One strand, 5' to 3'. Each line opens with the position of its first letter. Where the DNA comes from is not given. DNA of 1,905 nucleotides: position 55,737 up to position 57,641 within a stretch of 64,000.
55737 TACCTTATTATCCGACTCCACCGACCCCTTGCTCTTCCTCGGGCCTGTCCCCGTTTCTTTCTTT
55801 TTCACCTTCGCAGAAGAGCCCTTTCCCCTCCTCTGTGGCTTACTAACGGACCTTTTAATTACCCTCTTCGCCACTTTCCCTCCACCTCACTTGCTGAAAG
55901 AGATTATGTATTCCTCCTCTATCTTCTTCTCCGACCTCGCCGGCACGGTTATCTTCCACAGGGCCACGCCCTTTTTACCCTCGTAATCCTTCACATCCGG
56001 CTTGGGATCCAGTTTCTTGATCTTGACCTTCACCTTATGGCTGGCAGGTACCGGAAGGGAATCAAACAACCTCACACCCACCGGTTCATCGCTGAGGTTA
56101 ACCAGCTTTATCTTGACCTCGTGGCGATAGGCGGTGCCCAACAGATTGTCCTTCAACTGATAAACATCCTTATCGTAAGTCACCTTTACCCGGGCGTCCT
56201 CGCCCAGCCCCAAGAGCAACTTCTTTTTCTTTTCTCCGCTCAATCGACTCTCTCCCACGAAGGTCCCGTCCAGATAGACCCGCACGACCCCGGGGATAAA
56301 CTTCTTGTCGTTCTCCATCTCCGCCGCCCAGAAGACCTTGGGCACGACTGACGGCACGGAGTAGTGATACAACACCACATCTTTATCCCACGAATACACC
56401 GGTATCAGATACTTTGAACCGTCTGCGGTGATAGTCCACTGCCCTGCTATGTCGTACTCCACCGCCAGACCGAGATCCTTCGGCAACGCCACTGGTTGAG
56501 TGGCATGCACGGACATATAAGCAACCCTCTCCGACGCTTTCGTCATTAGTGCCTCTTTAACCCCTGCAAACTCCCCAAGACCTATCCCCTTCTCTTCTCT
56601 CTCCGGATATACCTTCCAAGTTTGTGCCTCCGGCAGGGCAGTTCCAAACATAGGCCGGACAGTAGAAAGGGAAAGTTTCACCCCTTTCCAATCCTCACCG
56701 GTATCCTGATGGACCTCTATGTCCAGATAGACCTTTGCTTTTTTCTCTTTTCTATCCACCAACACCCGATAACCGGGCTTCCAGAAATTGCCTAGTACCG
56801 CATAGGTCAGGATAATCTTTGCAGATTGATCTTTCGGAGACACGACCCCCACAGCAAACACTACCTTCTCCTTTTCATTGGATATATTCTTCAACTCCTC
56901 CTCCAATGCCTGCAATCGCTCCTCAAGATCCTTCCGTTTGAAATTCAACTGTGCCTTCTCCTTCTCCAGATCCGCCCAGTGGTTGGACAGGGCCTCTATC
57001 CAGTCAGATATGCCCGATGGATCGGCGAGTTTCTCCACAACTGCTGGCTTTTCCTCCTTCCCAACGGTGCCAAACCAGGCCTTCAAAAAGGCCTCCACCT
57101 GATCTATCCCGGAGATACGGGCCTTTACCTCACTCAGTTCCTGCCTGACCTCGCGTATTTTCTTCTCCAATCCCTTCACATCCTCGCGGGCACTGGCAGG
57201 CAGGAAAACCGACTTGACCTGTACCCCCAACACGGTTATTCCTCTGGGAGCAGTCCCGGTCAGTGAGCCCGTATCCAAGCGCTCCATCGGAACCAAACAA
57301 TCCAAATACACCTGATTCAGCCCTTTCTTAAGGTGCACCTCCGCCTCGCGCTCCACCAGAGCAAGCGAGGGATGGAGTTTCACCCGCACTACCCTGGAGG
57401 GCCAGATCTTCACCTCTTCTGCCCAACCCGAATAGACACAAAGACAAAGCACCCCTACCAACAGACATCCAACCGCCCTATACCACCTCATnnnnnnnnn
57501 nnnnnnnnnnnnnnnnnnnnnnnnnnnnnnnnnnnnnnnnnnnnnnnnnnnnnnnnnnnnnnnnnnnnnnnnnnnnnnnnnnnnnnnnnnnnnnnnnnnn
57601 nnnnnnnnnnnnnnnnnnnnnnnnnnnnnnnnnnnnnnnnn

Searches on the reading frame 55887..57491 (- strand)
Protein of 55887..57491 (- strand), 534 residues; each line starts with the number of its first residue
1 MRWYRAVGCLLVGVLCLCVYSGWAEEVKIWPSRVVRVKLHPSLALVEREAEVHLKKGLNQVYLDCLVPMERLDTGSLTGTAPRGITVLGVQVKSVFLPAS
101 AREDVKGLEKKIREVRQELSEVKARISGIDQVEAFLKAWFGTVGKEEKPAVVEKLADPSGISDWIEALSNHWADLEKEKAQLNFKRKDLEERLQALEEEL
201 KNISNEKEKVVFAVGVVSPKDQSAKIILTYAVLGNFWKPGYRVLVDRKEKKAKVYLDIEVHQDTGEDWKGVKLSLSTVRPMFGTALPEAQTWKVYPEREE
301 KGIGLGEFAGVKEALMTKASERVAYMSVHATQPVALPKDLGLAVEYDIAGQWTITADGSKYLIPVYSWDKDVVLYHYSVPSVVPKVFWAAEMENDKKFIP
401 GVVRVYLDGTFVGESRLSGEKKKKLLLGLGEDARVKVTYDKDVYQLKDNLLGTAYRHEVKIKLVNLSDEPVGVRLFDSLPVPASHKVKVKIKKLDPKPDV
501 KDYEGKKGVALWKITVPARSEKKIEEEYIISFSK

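Call 3: search_protein_families(library=pfam, proteins=[window:55887-57491:-], max_evalue=0.1)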
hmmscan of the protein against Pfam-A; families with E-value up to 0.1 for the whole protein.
window:55887-57491:- (534 aa): 20 families
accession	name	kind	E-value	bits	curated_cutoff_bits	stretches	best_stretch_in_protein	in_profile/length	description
PF13598.12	DUF4139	-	2.8e-37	128.9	31.8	1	228-532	3-203/205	Domain of unknown function (DUF4139)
PF13600.11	DUF4140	-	3.6e-16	59.8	27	1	37-136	1-98/98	N-terminal domain of unknown function (DUF4140)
PF25014.1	NET2A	-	0.00078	19.8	33.1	1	166-210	163-207/235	NET2A-like domain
PF04012.17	PspA_IM30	-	0.0011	19.1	33.9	0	100-127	116-143/220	PspA/IM30 family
PF12128.14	DUF3584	-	0.002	16.2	31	1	104-224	769-885/1191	Protein of unknown function (DUF3584)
PF06818.20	Fez1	-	0.0036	18.2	34.4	1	100-211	84-174/199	Fez1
PF25764.1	KIF21A_4th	-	0.0039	17.3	33.1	1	178-225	48-97/183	KIF21A-like domain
PF05531.17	NPV_P10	-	0.0098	16.8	29.8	0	102-137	10-45/75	Nucleopolyhedrovirus P10 protein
PF08286.16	Spc24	-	0.01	16.5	25.3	0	169-218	10-49/109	Spc24 subunit of Ndc80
PF11932.13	DUF3450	-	0.017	14.9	32.6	0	166-210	47-91/241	Protein of unknown function (DUF3450)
PF10473.14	CENP-F_leu_zip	-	0.018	15.5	34.5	0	177-210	52-85/140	Leucine-rich repeats of kinetochore protein Cenp-F/LEK1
PF11559.13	ADIP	-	0.019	15.5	34.3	1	165-210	75-120/151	Afadin- and alpha -actinin-Binding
PF01963.22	TraB_PrgY_gumN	-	0.026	14.8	26.8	1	114-216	130-241/263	TraB/PrgY/gumN family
PF05384.16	DegS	-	0.031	14.2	27.6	0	173-202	94-123/159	Sensor protein DegS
PF10205.14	KLRAQ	-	0.033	15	27.3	0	148-207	18-76/105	Predicted coiled-coil domain-containing protein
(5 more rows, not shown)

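Call 7: find_encoding_contigs(protein=window:55887-57491:-, flank=10000, max_places=6)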
Protein window:55887-57491:- (534 aa): 3 contigs read that carry it; 1 place shown.
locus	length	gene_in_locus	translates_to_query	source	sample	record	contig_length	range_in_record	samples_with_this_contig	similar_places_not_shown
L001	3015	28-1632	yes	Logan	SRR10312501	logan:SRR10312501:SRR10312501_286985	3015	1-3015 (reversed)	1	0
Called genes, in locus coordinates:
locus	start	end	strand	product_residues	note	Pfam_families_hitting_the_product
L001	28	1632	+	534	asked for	PF13600:DUF4140, PF13598:DUF4139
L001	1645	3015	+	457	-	?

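Call 8: find_homologous_proteins(query=window:55887-57491:-, max_evalue=0.00001)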
Query window:55887-57491:- (534 aa): 12 proteins with E <= 0.00001 among 8000 candidates.
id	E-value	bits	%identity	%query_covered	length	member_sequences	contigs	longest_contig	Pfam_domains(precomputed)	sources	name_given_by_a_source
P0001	0.0e+0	1188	100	100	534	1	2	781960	PF13598.13,PF13600.12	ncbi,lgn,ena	-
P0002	1.2e-280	950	80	100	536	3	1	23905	PF13598.13,PF13600.12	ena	-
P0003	2.8e-27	114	30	53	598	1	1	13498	PF07715.21,PF13598.13,PF13600.12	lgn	-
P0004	7.9e-21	92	24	50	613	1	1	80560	PF07715.21,PF13598.13,PF13600.12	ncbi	-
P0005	9.6e-17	79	22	93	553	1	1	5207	PF13598.13,PF13600.12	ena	-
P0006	1.0e-16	79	27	51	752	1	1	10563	PF13598.13,PF13600.12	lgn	-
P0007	1.4e-14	72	25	53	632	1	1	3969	PF13715.13,PF13598.13,PF13620.13,PF13600.12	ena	-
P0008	4.5e-14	70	45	13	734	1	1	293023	PF13598.13,PF13600.12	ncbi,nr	ncbi:MAG: DUF4139 domain-containing protein [Deltaproteobacteria bacterium]|nr:DUF4139 domain-contai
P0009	2.2e-12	64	32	22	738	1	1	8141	PF13598.13,PF13600.12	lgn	-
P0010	2.4e-9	54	33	21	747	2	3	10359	PF13598.13,PF13600.12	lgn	-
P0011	3.6e-6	44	32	28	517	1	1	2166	PF13598.13,PF13600.12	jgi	jgi:hypothetical protein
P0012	5.9e-6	43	37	22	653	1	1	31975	PF13598.13,PF13600.12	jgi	jgi:hypothetical protein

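Call 9: find_encoding_contigs(protein=P0002, flank=10000, max_places=6)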
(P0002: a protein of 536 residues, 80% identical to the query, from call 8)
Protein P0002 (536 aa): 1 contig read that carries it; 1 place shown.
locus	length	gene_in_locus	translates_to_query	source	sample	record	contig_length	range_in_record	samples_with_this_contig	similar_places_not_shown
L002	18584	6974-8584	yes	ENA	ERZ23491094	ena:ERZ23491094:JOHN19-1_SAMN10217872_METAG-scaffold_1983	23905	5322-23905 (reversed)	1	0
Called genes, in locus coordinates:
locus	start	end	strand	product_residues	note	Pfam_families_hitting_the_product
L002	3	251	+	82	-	?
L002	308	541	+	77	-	PF02823:ATP-synt_DE_N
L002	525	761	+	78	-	PF09527:ATPase_gene1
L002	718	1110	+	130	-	PF03899:ATP-synt_I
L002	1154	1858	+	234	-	PF00119:ATP-synt_A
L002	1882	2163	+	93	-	PF00137:ATP-synt_C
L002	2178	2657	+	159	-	-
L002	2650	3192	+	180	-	PF00213:OSCP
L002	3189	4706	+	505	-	PF02874:ATP-synt_ab_N, PF00006:ATP-synt_ab, PF00306:ATP-synt_ab_C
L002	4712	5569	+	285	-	PF00231:ATP-synt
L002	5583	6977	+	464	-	PF02874:ATP-synt_ab_N, PF00006:ATP-synt_ab, PF22919:ATP-synt_VA_C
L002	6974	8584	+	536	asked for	PF13600:DUF4140, PF13598:DUF4139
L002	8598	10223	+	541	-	PF08323:Glyco_transf_5, PF13439:Glyco_transf_4 (faint), PF00534:Glycos_transf_1, PF20706:GT4-conflict (weak), PF13692:Glyco_trans_1_4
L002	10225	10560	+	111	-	-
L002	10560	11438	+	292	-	PF08668:HDOD, PF01966:HD (weak)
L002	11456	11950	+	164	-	PF01584:CheW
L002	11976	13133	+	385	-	-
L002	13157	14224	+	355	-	PF00072:Response_reg, PF01339:CheB_methylest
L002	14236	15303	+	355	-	PF13646:HEAT_2, PF03130:HEAT_PBS (faint), PF02985:HEAT (faint), PF12717:Cnd1 (faint), PF13513:HEAT_EZ (faint), PF13646:HEAT_2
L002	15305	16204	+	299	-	PF08668:HDOD, PF01966:HD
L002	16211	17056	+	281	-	PF03705:CheR_N, PF01739:CheR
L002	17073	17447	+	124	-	PF00072:Response_reg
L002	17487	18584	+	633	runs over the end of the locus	-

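Call 10: list_cluster_members(proteins=[window:55887-57491:-, window:57488-58903:-, P0002])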
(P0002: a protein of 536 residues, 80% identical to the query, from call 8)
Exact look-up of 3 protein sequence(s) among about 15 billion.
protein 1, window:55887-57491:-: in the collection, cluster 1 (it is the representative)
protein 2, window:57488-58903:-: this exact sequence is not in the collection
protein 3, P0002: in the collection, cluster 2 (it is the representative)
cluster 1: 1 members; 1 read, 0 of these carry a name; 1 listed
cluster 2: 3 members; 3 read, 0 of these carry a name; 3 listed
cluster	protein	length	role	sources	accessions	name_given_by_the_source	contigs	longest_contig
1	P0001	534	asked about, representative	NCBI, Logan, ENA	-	-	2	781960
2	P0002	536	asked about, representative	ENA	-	-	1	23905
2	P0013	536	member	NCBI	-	-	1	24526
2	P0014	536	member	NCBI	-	-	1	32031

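Call 14: find_related_loci(query=window:55887-57491:-, collection=genome_contigs, flank=10000)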
Query window:55887-57491:- (534 aa) in genome_contigs; peptide patterns used: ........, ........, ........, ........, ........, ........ (x = any residue, [..] = any of these).
108 stretches matched a pattern, but none encodes a relative of the query by tblastn (E <= 1e-3).

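Call 15: search_protein_families(library=pfam, proteins=[L002:299-541:+, L002:60-251:+], max_evalue=0.1)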
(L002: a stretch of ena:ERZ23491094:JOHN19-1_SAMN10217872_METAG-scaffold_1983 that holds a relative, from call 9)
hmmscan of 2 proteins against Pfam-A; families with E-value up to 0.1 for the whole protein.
L002:299-541:+ (80 aa): 1 family
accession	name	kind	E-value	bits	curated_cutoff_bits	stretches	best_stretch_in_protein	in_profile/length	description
PF02823.21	ATP-synt_DE_N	-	1e-12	48.3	27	1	4-80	1-78/80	ATP synthase, Delta/Epsilon chain, beta-sandwich domain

L002:60-251:+ (63 aa): 2 families
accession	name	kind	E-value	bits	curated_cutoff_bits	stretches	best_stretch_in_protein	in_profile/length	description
PF08011.17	PDDEXK_9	-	3e-09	37.2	25.5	1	5-56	44-103/105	PD-(D/E)XK nuclease superfamily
PF07788.17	PDDEXK_10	-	0.025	14.9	21.2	1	5-56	10-64/74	PD-(D/E)XK nuclease superfamily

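Call 20: find_related_loci(query=A1, collection=metagenome_contigs, flank=10000)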
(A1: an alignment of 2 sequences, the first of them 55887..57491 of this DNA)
Query A1 (534 aa) in metagenome_contigs; peptide patterns used: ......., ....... (x = any residue, [..] = any of these).
333 stretches matched a pattern; 117 encode a relative of the query (tblastn E <= 1e-3); the best 80 are kept; 80 distinct loci.
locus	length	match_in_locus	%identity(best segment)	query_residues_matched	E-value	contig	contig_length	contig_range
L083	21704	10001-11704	25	2-534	3e-35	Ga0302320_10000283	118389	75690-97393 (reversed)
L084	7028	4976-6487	26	33-534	1e-33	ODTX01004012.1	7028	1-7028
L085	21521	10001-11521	26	33-534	1e-33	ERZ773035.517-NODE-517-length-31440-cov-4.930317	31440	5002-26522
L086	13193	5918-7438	26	33-534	2e-33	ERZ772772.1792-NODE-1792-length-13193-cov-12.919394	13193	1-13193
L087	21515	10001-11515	26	33-534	5e-33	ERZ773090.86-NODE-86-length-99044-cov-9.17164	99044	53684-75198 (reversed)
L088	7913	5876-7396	26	33-534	4e-33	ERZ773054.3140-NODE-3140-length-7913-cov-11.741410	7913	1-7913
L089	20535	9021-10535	25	33-534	9e-33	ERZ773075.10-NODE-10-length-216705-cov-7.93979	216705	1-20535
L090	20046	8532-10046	26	33-534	1e-32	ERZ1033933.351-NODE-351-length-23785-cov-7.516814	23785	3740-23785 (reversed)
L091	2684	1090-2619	26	32-534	1e-32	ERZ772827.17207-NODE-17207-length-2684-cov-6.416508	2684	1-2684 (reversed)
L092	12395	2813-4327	26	33-534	1e-32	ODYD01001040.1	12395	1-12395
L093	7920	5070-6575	25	33-534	1e-32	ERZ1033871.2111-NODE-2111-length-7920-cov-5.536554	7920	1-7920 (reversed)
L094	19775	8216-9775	25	33-534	2e-32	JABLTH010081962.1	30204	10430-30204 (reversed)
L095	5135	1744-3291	24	11-534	5e-31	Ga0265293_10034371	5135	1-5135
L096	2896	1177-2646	25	32-534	2e-30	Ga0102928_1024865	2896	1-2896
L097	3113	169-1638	25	32-534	2e-29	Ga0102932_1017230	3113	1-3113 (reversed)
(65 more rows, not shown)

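Call 21: find_homologous_proteins(query=L002:299-541:+, max_evalue=0.001)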
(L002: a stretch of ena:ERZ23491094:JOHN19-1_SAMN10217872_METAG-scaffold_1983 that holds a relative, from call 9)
Query L002:299-541:+ (80 aa): 1 proteins with E <= 0.001 among 3 candidates.
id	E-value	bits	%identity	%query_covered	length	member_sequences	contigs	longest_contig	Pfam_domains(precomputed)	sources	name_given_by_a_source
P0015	2.2e-39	150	96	96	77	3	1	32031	PF02823.22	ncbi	-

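Call 22: find_encoding_contigs(protein=P0015, flank=10000, max_places=6)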
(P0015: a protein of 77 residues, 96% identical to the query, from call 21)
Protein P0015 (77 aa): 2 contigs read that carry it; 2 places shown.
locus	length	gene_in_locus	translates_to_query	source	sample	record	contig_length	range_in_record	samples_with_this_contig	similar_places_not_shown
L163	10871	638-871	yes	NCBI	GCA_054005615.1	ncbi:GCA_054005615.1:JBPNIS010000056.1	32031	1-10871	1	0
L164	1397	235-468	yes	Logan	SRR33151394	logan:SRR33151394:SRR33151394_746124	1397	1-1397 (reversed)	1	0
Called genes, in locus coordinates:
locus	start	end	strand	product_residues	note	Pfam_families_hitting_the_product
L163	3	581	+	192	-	?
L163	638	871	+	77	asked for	PF02823:ATP-synt_DE_N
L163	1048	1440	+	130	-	PF03899:ATP-synt_I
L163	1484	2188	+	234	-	PF00119:ATP-synt_A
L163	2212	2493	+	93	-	PF00137:ATP-synt_C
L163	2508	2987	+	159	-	PF00430:ATP-synt_B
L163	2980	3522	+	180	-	PF00213:OSCP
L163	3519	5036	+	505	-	PF02874:ATP-synt_ab_N, PF00006:ATP-synt_ab, PF00306:ATP-synt_ab_C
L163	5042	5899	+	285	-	PF00231:ATP-synt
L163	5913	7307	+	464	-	PF02874:ATP-synt_ab_N, PF00006:ATP-synt_ab, PF22919:ATP-synt_VA_C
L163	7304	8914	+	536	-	PF13600:DUF4140, PF13598:DUF4139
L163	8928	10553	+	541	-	PF08323:Glyco_transf_5, PF13439:Glyco_transf_4 (faint), PF00534:Glycos_transf_1, PF20706:GT4-conflict (weak), PF13692:Glyco_trans_1_4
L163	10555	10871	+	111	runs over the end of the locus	-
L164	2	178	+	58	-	?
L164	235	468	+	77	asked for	PF02823:ATP-synt_DE_N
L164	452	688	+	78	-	PF09527:ATPase_gene1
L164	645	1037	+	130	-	PF03899:ATP-synt_I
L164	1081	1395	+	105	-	?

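Call 33: predict_structure(alignment_id=A2)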
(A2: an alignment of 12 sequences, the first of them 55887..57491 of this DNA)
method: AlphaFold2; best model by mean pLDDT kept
length: 534 residues; sequences in the alignment: 12
mean_pLDDT: 75.6   pTM: 0.54
mean pLDDT of the five models: 75.6, 72.7, 72.5, 72.1, 69.6
residues with pLDDT >= 90: 173; 70-90: 212; 50-70: 58; < 50: 91
segments of 3 or more residues with pLDDT < 50: 1-24, 141-161, 296-341
pLDDT, mean of each block of 10 residues (from residue 1): 40 38 60 92 91 94 87 89 92 75 77 92 87 68 41 43 62 84 93 88 68 94 95 85 90 86 83 81 62 52 27 22 26 30 68 80 79 91 89 74 86 73 78 91 83 91 95 90 86 89 77 94 94 86
secondary structure, 60 per line:
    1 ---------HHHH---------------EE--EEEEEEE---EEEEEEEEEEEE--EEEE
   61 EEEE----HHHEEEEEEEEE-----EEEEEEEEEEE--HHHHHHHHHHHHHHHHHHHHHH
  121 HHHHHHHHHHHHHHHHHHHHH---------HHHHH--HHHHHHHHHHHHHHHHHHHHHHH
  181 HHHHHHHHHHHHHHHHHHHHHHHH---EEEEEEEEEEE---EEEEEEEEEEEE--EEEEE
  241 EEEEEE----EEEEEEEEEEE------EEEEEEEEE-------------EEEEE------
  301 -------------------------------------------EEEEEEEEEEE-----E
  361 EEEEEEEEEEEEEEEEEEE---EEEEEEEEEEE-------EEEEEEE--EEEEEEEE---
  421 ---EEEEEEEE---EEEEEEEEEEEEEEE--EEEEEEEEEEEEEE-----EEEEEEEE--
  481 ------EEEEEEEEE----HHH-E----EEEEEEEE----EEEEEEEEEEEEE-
elements in order: H10-13 E33-39 E43-54 E57-64 E72-80 E86-96 H99-141 H151-155 H158-204 E208-218 E222-233 E236-246 E251-261 E268-276 E290-294 E344-354 E360-379 E383-393 E401-407 E410-417 E424-431 E435-449 E452-465 E471-478 E487-495 E509-516 E521-533

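Call 38: fold_search(model_id=the predicted structure, library=pdb)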
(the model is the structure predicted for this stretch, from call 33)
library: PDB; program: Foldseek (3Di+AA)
matches with E <= 10: 568; with E <= 0.001: 0
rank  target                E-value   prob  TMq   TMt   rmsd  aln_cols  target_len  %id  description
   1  6s7t_E                1.3e-03  0.47  0.14  0.16  23.7       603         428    8  Cryo-EM structure of human oligosaccharyltransferase complex OST-B (released 2019-12-18)
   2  6s7o_E                7.8e-03  0.20  0.12  0.11  24.0       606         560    8  Cryo-EM structure of human oligosaccharyltransferase complex OST-A (released 2019-12-18)
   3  5nik_D                9.1e-03  0.47  0.14  0.21  26.8       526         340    9  Structure of the MacAB-TolC ABC-type tripartite multidrug efflux pump (released 2017-05-24)
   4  9qgy_G                1.2e-02  0.57  0.17  0.24  24.6       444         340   12  Structure of the YbjP lipoprotein bound to the MacAB-TolC tripartite efflux pump (released 2026-03-25)
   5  4aw7_A                2.1e-02  0.13  0.08  0.08  16.1       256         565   11  BpGH86A: A beta-porphyranase of glycoside hydrolase family 86 from the human gut bacterium Bacteroides plebeius (released 2012-07-25)
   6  8i0a                  2.4e-02  0.38  0.06  0.06  15.2       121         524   12  Structure of alpha-L-Arabinofuranosidase from Trametes hirsuta (released 2023-09-27)
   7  3ml6_E                3.1e-02  0.63  0.15  0.20  10.4       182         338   11  a complex between Dishevelled2 and clathrin adaptor AP-2 (released 2010-08-11)
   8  6ezn_A                3.3e-02  0.20  0.15  0.17  23.0       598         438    8  Cryo-EM structure of the yeast oligosaccharyltransferase (OST) complex (released 2018-01-17)
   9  7rw8_M                3.7e-02  0.72  0.15  0.19  10.8       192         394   14  AP2 bound to heparin in the closed conformation (released 2022-03-30)
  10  7vma_A                4.3e-02  0.38  0.10  0.09  17.6       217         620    8  The X-ray crystallographic structure of amylo-alpha-1,6-glucosidase from Thermococcus gammatolerans STB12 (released 2022-10-12)
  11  8agb_E                4.3e-02  0.20  0.15  0.17  23.2       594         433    6  Structure of yeast oligosaccharylransferase complex with lipid-linked oligosaccharide bound (released 2022-12-07)
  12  5ta5_A                4.5e-02  0.12  0.08  0.07  15.9       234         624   10  Crystal structure of BuGH86wt in complex with neoagarooctaose (released 2017-09-13)
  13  9ub7_E                5.3e-02  0.20  0.13  0.12  23.3       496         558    9  Structure of glycosylphosphatidylinositol transamidase,state 1 (released 2026-04-08)
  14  3ml6_A                5.6e-02  0.54  0.14  0.20  11.2       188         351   13  a complex between Dishevelled2 and clathrin adaptor AP-2 (released 2010-08-11)
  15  9oc7_D                5.9e-02  0.09  0.07  0.12  19.1       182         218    8  Crystal structure of FcRn in complex with Human Astrovirus 2 spike (released 2025-11-19)
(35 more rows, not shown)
